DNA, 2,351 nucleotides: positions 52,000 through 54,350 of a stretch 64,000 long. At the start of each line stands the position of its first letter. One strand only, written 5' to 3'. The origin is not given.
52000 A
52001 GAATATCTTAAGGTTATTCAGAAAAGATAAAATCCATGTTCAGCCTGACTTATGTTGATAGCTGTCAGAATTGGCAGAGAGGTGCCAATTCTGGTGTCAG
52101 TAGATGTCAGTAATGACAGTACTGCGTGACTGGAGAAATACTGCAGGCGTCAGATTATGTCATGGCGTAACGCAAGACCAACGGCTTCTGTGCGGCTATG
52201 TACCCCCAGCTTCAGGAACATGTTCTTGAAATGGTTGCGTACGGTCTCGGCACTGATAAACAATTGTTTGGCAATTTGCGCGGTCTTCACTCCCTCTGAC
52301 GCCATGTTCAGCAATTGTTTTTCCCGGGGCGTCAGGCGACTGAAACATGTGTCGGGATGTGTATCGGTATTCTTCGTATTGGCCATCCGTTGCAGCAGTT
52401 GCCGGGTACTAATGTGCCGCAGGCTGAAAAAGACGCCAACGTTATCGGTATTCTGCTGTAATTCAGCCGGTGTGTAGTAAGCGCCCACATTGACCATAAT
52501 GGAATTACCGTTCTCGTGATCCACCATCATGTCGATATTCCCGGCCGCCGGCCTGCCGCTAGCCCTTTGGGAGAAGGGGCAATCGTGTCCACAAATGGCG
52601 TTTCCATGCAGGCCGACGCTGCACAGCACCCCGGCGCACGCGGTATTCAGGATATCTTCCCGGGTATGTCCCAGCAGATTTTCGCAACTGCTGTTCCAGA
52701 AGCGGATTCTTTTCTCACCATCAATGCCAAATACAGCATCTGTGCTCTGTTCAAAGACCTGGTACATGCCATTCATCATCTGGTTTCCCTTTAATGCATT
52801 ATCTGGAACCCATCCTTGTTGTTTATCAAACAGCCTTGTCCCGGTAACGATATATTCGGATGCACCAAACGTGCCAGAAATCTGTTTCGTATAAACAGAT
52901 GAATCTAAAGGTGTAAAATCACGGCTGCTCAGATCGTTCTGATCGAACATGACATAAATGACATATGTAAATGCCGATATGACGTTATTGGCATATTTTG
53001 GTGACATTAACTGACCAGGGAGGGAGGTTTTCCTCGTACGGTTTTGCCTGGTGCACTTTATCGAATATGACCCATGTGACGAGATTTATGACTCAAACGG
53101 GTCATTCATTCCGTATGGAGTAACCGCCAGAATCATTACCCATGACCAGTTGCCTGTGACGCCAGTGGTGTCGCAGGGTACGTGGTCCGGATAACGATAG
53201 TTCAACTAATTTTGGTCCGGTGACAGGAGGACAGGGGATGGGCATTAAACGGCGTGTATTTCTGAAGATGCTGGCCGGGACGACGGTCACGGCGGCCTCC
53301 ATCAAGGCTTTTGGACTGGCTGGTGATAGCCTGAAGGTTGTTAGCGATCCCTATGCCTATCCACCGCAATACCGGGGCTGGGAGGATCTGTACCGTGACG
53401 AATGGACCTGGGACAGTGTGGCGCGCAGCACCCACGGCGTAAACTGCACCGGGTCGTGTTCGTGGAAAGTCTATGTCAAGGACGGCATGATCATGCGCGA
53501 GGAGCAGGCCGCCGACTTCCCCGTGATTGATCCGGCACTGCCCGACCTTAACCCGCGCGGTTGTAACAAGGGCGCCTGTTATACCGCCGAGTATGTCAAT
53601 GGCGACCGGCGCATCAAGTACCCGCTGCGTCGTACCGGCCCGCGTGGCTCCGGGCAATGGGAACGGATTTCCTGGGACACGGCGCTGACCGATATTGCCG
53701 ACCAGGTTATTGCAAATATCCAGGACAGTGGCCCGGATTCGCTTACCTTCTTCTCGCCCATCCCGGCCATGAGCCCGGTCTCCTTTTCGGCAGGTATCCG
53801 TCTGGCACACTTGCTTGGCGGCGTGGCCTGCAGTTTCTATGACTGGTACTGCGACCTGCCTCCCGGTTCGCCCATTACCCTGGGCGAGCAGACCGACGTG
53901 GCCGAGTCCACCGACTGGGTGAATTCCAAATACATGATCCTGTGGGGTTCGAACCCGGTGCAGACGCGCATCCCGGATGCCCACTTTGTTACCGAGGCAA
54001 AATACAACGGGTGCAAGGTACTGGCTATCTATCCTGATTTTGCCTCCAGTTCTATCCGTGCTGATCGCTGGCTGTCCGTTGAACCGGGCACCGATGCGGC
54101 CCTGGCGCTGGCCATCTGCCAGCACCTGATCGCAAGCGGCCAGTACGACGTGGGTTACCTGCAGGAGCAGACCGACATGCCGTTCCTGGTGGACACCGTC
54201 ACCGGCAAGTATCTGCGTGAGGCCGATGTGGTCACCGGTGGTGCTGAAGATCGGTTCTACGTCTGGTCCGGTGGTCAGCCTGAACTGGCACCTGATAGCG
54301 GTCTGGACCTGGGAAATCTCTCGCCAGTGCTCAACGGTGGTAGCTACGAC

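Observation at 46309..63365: Shared TGTCA/TGACA motif arrays in four intergenic regions define a local regulon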

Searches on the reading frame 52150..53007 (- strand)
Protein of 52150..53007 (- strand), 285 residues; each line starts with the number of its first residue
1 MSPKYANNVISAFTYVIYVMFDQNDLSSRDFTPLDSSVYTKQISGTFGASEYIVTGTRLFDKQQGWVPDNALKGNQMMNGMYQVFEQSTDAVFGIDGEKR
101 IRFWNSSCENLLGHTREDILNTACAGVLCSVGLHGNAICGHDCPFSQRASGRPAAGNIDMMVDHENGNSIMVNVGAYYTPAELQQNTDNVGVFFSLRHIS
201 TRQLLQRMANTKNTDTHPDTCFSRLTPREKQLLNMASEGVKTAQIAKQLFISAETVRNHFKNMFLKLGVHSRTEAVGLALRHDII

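Call 7: search_protein_families(library=pfam, proteins=[window:52150-53007:-])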
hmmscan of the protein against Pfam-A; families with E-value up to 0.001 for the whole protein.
window:52150-53007:- (285 aa): 4 families
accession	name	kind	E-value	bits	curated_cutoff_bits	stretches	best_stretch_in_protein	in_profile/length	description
PF00196.25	GerE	-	2.1e-19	69.3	23.5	1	224-278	2-56/57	Bacterial regulatory proteins, luxR family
PF00989.32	PAS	-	5.4e-06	26.8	22.6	1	82-121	4-43/113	PAS fold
PF08281.18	Sigma70_r4_2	-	3.9e-05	23.7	25.7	1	220-259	6-46/54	Sigma-70, region 4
PF13188.13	PAS_8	-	9.9e-05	22.6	21.8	1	83-119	5-43/65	PAS domain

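Call 11: search_protein_families(library=ncbifam, proteins=[window:52150-53007:-])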
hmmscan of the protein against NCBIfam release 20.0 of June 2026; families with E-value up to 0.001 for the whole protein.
window:52150-53007:- (285 aa): 27 families (the best 25 are shown)
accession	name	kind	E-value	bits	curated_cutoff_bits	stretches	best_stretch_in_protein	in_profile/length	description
NF007505.1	PRK10100.1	equivalog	4.6e-13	49.3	250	1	203-279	123-199/204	biofilm master transcriptional regulator CsgD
NF047785.1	respo_reg_MadR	equivalog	1.4e-11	44.2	300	1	223-285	147-209/209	MadR family response regulator transcription factor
NF011896.0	PRK15369.1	equivalog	3.9e-11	43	242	1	217-281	142-206/211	two component system response regulator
NF007018.1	PRK09483.1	equivalog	1.7e-10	41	280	1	197-284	123-208/217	UvrY/SirA/GacA family response regulator transcription factor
TIGR03541.1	reg_near_HchA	equivalog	3.7e-10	39.7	215.6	1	221-282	168-229/232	PA1136 family autoinducer-binding transcriptional regulator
NF003420.0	PRK04841.1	equivalog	6.4e-10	37.7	537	1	222-279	836-893/903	HTH-type transcriptional regulator MalT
NF007935.0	PRK10651.1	equivalog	7.1e-10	38.4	250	1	213-279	144-210/216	two-component system response regulator NarL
TIGR03020.2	EpsA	equivalog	2e-09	37.5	170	1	204-277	170-243/247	XrtB/PEP-CTERM-associated transcriptional regulator EpsA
NF007708.0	PRK10403.1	equivalog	3.6e-09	36.4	343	1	211-280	140-209/215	nitrate/nitrite response regulator protein NarP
NF041232.1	BagY_FevT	exception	3e-08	32.9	700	1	225-277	297-349/367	LuxR family transcriptional regulator BagY/FevT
NF041830.1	RR_TF_ErdR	exception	3.2e-08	33.6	390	1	220-277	146-203/213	response regulator transcription factor ErdR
NF052366.1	photon_PedR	equivalog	1e-07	32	120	1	225-282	3-60/74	photosynthetic electron transport-dependent transcriptional regulator PedR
NF008548.0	PRK11475.1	equivalog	2.2e-07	30.6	176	1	204-272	109-182/207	DNA-binding transcriptional activator BglJ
NF052445.1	RespRegMctR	equivalog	2.3e-07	30.4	300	1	222-284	142-204/205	two-component system response regulator MctR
NF007403.0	PRK09935.1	equivalog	7.6e-07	28.9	271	1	221-285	146-210/210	fimbria biosynthesis transcriptional regulator FimZ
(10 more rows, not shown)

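Call 39: find_homologous_proteins(query=window:52150-53007:-, max_evalue=1e-10)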
Query window:52150-53007:- (285 aa): 99 proteins with E <= 1e-10 among 577 candidates.
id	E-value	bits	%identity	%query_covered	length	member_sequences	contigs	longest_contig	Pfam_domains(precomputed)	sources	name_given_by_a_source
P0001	2.4e-137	475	100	73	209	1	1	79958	PF00196.26,PF00989.32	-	-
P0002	6.9e-113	395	82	73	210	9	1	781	PF00196.26,PF00989.32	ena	-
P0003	2.9e-107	376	79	73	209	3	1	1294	PF00196.26,PF00989.32,PF08281.19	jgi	jgi:DNA-binding CsgD family transcriptional regulator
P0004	1.8e-105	371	79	73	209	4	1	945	PF00196.26,PF00989.32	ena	-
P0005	7.7e-105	368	79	73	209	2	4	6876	PF13188.14,PF00196.26,PF00989.32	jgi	jgi:DNA-binding CsgD family transcriptional regulator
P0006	2.3e-103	364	77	73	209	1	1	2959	PF00196.26,PF00989.32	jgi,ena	-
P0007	6.3e-100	352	74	73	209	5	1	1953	PF00196.26,PF00989.32,PF08281.19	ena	-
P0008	8.0e-100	352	74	74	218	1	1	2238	PF00196.26,PF00989.32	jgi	-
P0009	8.8e-98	345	75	73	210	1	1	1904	PF13426.14,PF00196.26,PF00989.32,PF08281.19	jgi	-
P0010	3.9e-96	340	74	73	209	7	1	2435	PF00196.26,PF00989.32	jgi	jgi:DNA-binding CsgD family transcriptional regulator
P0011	8.8e-91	322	69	73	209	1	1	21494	PF00196.26,PF04545.23,PF00989.32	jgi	jgi:DNA-binding CsgD family transcriptional regulator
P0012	4.6e-84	300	66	73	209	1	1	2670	PF13188.14,PF00196.26,PF00989.32,PF08281.19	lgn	-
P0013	9.6e-69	250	56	73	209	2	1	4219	PF13426.14,PF13188.14,PF00196.26,PF00989.32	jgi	jgi:DNA-binding CsgD family transcriptional regulator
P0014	1.6e-63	233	52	74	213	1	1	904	PF13426.14,PF00196.26,PF00989.32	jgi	-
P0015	9.3e-62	227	55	73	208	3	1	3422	PF13188.14,PF00196.26,PF00989.32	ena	-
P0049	1.6e-51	194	46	72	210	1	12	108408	PF13188.14,PF00196.26,PF08448.17,PF00989.32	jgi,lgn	-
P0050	1.6e-51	194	44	73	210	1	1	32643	PF13426.14,PF13188.14,PF00196.26,PF00989.32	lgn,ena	-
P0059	2.2e-50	190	45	73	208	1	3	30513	PF13426.14,PF00196.26,PF00989.32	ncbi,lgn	-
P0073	2.0e-48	183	44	73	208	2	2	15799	PF13426.14,PF13188.14,PF00196.26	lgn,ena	-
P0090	8.9e-44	168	41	73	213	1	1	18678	PF00196.26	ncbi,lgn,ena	-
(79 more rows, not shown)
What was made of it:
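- For the LuxR tier: all 98 homologues are 204-220 aa, so array 5 is intergenic (call 39).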

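Call 40: find_encoding_contigs(protein=P0011, flank=8000, max_places=2)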
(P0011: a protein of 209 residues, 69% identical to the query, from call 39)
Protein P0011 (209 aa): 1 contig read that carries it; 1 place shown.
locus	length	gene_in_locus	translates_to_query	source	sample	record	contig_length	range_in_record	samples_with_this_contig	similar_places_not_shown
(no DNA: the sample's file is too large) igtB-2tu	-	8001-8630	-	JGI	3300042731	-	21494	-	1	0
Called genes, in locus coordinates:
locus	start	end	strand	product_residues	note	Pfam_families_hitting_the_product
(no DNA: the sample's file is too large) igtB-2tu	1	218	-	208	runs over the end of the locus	-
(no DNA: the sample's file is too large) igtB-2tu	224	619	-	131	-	PF00856:SET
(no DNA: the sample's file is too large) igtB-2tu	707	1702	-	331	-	PF13353:Fer4_12 (weak), PF04055:Radical_SAM, PF06463:Mob_synth_C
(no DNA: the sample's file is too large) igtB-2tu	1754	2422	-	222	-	PF02613:Nitrate_red_del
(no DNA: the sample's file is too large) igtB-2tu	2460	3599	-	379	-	PF11617:Cu-binding_MopE, PF09459:EB_dh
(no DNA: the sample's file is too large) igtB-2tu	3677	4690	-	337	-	PF13187:Fer4_9 (faint), PF12797:Fer4_2 (faint), PF12837:Fer4_6 (faint), PF12838:Fer4_7, PF13237:Fer4_10 (weak), PF13247:Fer4_11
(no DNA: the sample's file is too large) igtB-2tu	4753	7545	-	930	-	PF00384:Molybdopterin, PF01568:Molydop_binding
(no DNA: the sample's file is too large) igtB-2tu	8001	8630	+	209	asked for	PF00989:PAS, PF00196:GerE, PF04545:Sigma70_r4 (faint)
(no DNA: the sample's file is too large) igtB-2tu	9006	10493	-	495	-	PF13145:Rotamase_2, PF00639:Rotamase, PF13616:Rotamase_3 (weak)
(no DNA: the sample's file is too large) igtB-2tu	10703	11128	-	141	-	-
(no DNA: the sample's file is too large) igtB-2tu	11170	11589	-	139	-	PF00581:Rhodanese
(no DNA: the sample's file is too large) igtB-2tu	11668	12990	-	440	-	PF13145:Rotamase_2, PF00639:Rotamase, PF13616:Rotamase_3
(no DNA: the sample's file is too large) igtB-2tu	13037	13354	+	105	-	-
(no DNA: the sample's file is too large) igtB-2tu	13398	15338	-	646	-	PF14522:Cytochrome_C7 (faint), PF22113:Mtrc-MtrF_II-IV_dom (faint)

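Call 41: find_encoding_contigs(protein=P0005, flank=6000, max_places=2)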
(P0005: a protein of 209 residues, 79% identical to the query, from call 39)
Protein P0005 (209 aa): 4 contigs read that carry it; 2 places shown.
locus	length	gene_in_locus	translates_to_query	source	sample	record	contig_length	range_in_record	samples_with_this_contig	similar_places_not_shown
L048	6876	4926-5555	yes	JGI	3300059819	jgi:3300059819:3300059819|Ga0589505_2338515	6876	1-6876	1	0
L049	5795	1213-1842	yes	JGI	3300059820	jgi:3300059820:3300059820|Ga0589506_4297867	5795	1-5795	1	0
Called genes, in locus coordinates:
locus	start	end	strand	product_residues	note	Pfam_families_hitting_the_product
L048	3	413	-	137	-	?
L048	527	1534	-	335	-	PF12797:Fer4_2 (faint), PF12837:Fer4_6 (faint), PF13247:Fer4_11, PF12838:Fer4_7, PF13237:Fer4_10 (weak)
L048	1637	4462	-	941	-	PF00384:Molybdopterin, PF01568:Molydop_binding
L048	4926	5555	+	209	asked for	PF00989:PAS, PF13188:PAS_8 (faint), PF00196:GerE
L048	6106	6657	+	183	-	-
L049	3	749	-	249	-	?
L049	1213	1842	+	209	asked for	PF00989:PAS, PF13188:PAS_8 (faint), PF00196:GerE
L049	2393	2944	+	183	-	-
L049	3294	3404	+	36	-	-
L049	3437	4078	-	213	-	PF00432:Prenyltrans (faint)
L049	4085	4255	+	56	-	-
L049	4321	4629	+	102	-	PF23892:Ig_CycH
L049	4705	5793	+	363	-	?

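Call 42: find_encoding_contigs(protein=P0049, flank=8000, max_places=2)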
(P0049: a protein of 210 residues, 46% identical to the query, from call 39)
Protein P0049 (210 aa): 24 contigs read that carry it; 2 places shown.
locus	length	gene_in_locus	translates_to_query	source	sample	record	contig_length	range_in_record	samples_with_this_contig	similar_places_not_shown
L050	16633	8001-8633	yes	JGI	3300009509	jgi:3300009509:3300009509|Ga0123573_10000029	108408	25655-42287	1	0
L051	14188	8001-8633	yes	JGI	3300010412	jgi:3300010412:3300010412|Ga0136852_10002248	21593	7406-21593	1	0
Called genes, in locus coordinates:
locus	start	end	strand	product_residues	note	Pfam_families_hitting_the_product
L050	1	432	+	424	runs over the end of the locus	PF13372:Alginate_exp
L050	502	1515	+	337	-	PF04055:Radical_SAM, PF06463:Mob_synth_C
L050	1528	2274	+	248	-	PF01925:TauE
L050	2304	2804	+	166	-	PF02036:SCP2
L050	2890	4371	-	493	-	PF20695:UbiD_N, PF01977:UbiD, PF20696:UbiD_C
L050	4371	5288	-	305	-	PF01136:Peptidase_U32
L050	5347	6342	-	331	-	PF01136:Peptidase_U32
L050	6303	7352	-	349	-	PF04055:Radical_SAM, PF16199:Radical_SAM_C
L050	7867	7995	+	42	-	-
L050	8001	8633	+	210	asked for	PF00989:PAS, PF13188:PAS_8 (weak), PF08448:PAS_4 (weak), PF00196:GerE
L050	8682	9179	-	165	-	PF02600:DsbB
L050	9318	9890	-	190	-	PF03861:ANTAR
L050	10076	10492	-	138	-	PF00042:Globin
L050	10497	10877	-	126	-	PF00034:Cytochrom_C (weak), PF13442:Cytochrome_CBB3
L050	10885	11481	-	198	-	PF11845:Tll0287-like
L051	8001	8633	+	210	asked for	PF00989:PAS, PF13188:PAS_8 (weak), PF08448:PAS_4 (weak), PF00196:GerE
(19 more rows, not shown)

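Call 45: find_encoding_contigs(protein=P0050, flank=8000, max_places=1)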
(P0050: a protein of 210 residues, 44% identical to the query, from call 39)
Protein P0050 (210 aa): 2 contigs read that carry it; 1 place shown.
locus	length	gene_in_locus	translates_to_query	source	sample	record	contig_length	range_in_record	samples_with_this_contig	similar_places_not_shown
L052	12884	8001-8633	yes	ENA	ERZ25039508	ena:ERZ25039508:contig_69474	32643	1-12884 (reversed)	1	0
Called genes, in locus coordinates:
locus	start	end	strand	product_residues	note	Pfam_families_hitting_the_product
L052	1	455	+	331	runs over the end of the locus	PF01136:Peptidase_U32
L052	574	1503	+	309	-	PF01136:Peptidase_U32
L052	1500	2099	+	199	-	PF01977:UbiD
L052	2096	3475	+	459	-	PF01977:UbiD, PF20696:UbiD_C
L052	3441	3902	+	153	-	PF02668:TauD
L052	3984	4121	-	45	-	-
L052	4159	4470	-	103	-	-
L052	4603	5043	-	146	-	PF02239:Cytochrom_D1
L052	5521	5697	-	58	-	PF02239:Cytochrom_D1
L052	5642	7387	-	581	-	PF00801:PKD (weak), PF18911:PKD_4 (weak), PF17803:Cadherin_4, PF17892:Cadherin_5, PF17963:Big_9, PF00034:Cytochrom_C (faint), PF13442:Cytochrome_CBB3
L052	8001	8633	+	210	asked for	PF00989:PAS (weak), PF13188:PAS_8 (weak), PF13426:PAS_9 (weak), PF00196:GerE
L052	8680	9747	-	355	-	PF01544:CorA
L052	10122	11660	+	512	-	PF02308:MgtC, PF13194:DUF4010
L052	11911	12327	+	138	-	PF14106:DUF4279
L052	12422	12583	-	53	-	-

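Call 46: find_encoding_contigs(protein=P0059, flank=8000, max_places=1)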
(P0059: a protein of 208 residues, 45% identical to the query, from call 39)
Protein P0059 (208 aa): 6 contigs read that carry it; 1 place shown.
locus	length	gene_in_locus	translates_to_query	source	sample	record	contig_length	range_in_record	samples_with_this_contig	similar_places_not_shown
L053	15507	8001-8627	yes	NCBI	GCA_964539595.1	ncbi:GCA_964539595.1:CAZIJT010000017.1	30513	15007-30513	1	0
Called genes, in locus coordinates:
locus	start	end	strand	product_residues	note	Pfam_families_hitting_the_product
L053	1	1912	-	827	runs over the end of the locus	PF00989:PAS (weak), PF13426:PAS_9 (weak), PF08447:PAS_3, PF00989:PAS, PF13426:PAS_9, PF08447:PAS_3, PF00990:GGDEF, PF00563:EAL, +3 more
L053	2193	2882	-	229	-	PF02613:Nitrate_red_del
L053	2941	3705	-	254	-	PF09459:EB_dh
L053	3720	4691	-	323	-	PF12797:Fer4_2 (faint), PF13187:Fer4_9 (faint), PF12838:Fer4_7 (weak), PF13237:Fer4_10 (weak), PF13247:Fer4_11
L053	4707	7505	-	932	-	PF00384:Molybdopterin, PF01568:Molydop_binding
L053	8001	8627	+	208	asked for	PF00989:PAS (weak), PF13426:PAS_9 (weak), PF00196:GerE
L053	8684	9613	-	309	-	PF02424:ApbE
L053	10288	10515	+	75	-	-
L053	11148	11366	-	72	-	PF14086:DUF4266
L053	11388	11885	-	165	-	PF00578:AhpC-TSA, PF08534:Redoxin, PF13098:Thioredoxin_2 (weak), PF00085:Thioredoxin, PF13905:Thioredoxin_8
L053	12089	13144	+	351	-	PF02547:Queuosine_synth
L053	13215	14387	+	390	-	PF01702:TGT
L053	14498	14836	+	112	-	PF02699:YajC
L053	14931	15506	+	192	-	?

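Call 47: find_encoding_contigs(protein=P0090, flank=8000, max_places=1)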
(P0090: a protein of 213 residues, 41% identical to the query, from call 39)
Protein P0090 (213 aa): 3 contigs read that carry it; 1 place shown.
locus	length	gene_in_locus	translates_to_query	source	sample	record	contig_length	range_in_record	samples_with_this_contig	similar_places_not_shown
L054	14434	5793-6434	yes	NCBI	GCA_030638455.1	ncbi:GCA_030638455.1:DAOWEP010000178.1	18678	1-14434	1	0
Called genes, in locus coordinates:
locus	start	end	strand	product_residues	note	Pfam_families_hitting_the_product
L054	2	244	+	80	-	?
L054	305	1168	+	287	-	PF00795:CN_hydrolase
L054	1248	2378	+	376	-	PF00793:DAHP_synth_1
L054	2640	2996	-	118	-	-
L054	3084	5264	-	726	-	PF00034:Cytochrom_C (weak), PF13442:Cytochrome_CBB3, PF02239:Cytochrom_D1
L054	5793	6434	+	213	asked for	PF00196:GerE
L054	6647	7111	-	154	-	-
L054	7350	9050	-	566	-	PF00361:Proton_antipo_M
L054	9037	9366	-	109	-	-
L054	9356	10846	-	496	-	PF00662:Proton_antipo_N (weak), PF00361:Proton_antipo_M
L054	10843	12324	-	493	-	PF10125:NADHdeh_related, PF00361:Proton_antipo_M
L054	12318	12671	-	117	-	PF00420:Oxidored_q2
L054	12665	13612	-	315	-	PF13244:MbhD, PF20501:MbhE, PF04039:MnhB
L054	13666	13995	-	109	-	PF03334:PhaG_MnhG_YufB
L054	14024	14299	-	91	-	PF04066:MrpF_PhaF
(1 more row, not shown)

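Call 48: find_encoding_contigs(protein=P0073, flank=8000, max_places=1)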
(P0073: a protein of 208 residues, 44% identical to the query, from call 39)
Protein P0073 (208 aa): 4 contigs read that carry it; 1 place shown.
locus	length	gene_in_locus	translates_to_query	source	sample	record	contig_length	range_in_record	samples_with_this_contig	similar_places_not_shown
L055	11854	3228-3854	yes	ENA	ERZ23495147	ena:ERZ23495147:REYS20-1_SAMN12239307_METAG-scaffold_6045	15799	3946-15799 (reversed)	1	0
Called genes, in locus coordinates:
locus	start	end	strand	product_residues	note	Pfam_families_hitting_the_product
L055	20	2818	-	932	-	PF00384:Molybdopterin, PF01568:Molydop_binding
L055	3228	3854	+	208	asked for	PF13188:PAS_8 (faint), PF13426:PAS_9 (weak), PF00196:GerE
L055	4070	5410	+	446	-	PF00089:Trypsin, PF13365:Trypsin_2, PF00595:PDZ (faint), PF13180:PDZ_2 (faint), PF17820:PDZ_6 (faint)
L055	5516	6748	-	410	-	PF28597:T2SSF_N, PF00482:T2SSF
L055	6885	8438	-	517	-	PF05157:MshEN (faint), PF22341:GSPE_N1E, PF00437:T2SSE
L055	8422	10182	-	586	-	PF03958:Secretin_N, PF00263:Secretin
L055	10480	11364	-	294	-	PF11356:T2SSC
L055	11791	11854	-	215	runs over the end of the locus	PF13489:Methyltransf_23, PF07021:MetW, PF13847:Methyltransf_31, PF08241:Methyltransf_11, PF08242:Methyltransf_12, PF13649:Methyltransf_25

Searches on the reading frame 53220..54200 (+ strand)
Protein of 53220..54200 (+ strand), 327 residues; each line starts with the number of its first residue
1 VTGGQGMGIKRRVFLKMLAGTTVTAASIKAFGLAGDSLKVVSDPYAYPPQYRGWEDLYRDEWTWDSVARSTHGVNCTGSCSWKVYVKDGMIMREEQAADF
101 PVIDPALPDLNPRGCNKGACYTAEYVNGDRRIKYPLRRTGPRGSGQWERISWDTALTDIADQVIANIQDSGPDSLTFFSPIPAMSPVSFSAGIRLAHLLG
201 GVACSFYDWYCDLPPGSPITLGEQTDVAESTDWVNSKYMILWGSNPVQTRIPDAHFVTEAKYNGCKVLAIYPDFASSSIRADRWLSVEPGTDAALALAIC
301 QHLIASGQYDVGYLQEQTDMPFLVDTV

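Call 67: search_solved_structures(query=window:53220-54200:+, max_evalue=1e-50, show_alignments=1)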
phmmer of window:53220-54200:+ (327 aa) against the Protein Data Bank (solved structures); distinct sequences matched with E-value up to 1e-50: 9.
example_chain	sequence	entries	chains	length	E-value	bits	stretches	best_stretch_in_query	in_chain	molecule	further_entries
4ydd_A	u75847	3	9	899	1.3e-99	336.7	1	50-324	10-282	DMSO reductase family type II enzyme, molybdopterin subunit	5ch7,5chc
5e7o_A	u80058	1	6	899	1.3e-99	336.7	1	50-324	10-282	DMSO reductase family type II enzyme, molybdopterin subunit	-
3egw_A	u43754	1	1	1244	4.9e-83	282.2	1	141-324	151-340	Respiratory nitrate reductase 1 alpha chain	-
1r27_A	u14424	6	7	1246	6.9e-83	281.7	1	141-324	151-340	Respiratory nitrate reductase 1 alpha chain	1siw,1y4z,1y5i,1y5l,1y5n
1q16_A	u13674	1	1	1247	6.9e-83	281.7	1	141-324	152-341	Respiratory nitrate reductase 1 alpha chain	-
3ir7_A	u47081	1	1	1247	1.2e-82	281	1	141-324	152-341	Respiratory nitrate reductase 1 alpha chain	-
3ir6_A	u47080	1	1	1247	1.3e-81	277.5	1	141-324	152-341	Respiratory nitrate reductase 1 alpha chain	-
3ir5_A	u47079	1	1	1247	3.6e-81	276.1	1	141-324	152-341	Respiratory nitrate reductase 1 alpha chain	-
2ivf_A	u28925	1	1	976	6.3e-56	193.1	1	11-324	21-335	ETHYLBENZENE DEHYDROGENASE ALPHA-SUBUNIT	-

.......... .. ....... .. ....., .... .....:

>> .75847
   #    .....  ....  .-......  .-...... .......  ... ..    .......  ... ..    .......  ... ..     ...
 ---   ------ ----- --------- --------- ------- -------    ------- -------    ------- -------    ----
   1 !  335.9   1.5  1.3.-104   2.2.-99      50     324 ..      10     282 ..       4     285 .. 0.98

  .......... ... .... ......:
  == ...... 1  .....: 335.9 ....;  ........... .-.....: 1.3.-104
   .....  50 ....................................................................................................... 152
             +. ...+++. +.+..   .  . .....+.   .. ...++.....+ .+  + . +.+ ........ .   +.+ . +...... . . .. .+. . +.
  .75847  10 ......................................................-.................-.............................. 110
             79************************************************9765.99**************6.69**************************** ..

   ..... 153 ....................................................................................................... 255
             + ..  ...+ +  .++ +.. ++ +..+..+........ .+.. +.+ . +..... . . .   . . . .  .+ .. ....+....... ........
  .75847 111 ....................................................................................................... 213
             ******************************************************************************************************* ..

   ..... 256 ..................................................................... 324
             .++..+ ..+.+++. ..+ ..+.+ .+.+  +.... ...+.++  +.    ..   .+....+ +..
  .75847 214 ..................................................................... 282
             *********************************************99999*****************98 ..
